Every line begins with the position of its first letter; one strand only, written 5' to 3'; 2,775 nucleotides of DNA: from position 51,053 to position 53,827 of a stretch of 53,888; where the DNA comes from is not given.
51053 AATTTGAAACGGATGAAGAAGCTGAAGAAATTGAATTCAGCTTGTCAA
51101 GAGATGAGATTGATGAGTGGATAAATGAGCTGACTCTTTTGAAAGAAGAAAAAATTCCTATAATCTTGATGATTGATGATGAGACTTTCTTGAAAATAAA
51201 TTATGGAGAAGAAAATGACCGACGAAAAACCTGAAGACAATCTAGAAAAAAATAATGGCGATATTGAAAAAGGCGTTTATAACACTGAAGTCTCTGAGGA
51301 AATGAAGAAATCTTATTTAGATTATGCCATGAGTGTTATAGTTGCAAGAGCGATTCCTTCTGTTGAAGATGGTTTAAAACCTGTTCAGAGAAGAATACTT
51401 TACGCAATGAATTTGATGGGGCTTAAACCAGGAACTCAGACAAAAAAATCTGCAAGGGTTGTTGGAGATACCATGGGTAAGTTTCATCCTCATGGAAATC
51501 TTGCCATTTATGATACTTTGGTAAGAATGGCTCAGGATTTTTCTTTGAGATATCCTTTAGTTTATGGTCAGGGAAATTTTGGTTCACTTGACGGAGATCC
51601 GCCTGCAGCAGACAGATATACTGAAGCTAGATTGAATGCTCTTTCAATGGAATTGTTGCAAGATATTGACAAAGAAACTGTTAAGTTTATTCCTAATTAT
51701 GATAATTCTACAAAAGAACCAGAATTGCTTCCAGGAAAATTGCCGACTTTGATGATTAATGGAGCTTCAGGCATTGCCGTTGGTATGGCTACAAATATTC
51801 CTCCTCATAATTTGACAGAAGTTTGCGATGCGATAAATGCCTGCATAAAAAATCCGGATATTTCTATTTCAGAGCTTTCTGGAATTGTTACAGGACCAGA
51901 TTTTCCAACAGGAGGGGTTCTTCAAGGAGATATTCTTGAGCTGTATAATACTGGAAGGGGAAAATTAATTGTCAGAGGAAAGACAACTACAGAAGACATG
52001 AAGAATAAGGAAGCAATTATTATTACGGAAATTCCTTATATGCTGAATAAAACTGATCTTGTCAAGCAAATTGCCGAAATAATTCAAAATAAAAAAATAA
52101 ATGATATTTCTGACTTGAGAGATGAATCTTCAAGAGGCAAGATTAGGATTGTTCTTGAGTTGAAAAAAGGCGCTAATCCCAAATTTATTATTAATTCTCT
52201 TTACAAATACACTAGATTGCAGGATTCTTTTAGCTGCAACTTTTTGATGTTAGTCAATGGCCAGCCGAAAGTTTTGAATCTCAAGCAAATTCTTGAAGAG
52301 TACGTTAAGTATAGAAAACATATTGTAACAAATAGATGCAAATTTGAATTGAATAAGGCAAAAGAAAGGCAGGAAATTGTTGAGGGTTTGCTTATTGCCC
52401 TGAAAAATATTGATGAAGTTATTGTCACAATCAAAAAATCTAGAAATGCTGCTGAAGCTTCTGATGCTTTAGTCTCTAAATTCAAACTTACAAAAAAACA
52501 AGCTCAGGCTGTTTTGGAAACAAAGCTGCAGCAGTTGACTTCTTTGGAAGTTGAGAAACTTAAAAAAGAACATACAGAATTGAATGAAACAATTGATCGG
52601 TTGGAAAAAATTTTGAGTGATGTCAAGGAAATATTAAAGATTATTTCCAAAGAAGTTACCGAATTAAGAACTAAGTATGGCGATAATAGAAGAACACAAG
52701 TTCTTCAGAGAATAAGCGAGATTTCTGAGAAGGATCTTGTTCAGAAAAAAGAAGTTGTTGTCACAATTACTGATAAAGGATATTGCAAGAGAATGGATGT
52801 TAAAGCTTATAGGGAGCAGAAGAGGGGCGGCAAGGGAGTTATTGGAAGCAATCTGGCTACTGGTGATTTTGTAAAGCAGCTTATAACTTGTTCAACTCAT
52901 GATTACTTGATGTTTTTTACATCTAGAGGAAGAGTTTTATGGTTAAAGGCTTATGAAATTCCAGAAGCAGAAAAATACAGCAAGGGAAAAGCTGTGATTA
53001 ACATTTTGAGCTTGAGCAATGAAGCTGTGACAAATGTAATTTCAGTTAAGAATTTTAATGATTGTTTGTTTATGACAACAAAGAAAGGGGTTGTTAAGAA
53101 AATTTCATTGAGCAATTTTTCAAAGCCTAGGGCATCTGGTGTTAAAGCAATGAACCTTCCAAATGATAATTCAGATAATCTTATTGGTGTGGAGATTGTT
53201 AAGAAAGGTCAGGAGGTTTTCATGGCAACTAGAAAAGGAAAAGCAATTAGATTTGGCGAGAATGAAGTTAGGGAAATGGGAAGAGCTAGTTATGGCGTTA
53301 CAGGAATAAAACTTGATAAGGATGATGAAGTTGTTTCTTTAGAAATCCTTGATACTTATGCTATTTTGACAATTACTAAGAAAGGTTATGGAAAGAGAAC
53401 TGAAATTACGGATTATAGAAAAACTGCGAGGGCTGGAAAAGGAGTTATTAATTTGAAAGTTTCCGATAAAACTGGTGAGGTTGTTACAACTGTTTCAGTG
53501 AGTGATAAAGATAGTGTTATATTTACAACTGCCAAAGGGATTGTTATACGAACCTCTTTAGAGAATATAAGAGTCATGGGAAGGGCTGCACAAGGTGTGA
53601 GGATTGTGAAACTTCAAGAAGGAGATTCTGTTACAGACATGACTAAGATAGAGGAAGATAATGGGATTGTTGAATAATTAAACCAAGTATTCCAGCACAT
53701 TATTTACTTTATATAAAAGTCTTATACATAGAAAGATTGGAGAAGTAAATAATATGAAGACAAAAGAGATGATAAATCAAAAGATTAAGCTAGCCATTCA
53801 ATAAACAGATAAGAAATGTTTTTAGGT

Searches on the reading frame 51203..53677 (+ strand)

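Call 8: search_protein_families(library=pfam, proteins=[window:51203-53677:+], max_evalue=1)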
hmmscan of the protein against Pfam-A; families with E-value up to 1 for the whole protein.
window:51203-53677:+ (824 aa): 8 families
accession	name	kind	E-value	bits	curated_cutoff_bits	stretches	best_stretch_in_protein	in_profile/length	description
PF00521.26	DNA_topoisoIV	-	3.5e-160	534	31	1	49-485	1-431/432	DNA gyrase/topoisomerase IV, subunit A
PF03989.18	DNA_gyraseA_C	-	2.4e-72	238.6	27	6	670-715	1-46/48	DNA gyrase C-terminal domain, beta-propeller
PF07889.17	DUF1664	-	0.0089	16.5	34.6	1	430-493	35-97/124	Protein of unknown function (DUF1664)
PF14947.12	HTH_45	-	0.027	14.9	25.5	0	476-538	10-74/77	Winged helix-turn-helix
PF10049.14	DUF2283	-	0.086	13.5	23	1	682-717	13-47/49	Protein of unknown function (DUF2283)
PF16752.10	TBCC_N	-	0.13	13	27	1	411-478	18-85/115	Tubulin-specific chaperone C N-terminal domain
PF05377.16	FlaC_arch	-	0.63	10.9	27.8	0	438-485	5-51/55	Flagella accessory protein C (FlaC)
PF05400.18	FliT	-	0.87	10.9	29.5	1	444-503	26-83/85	Flagellar protein FliT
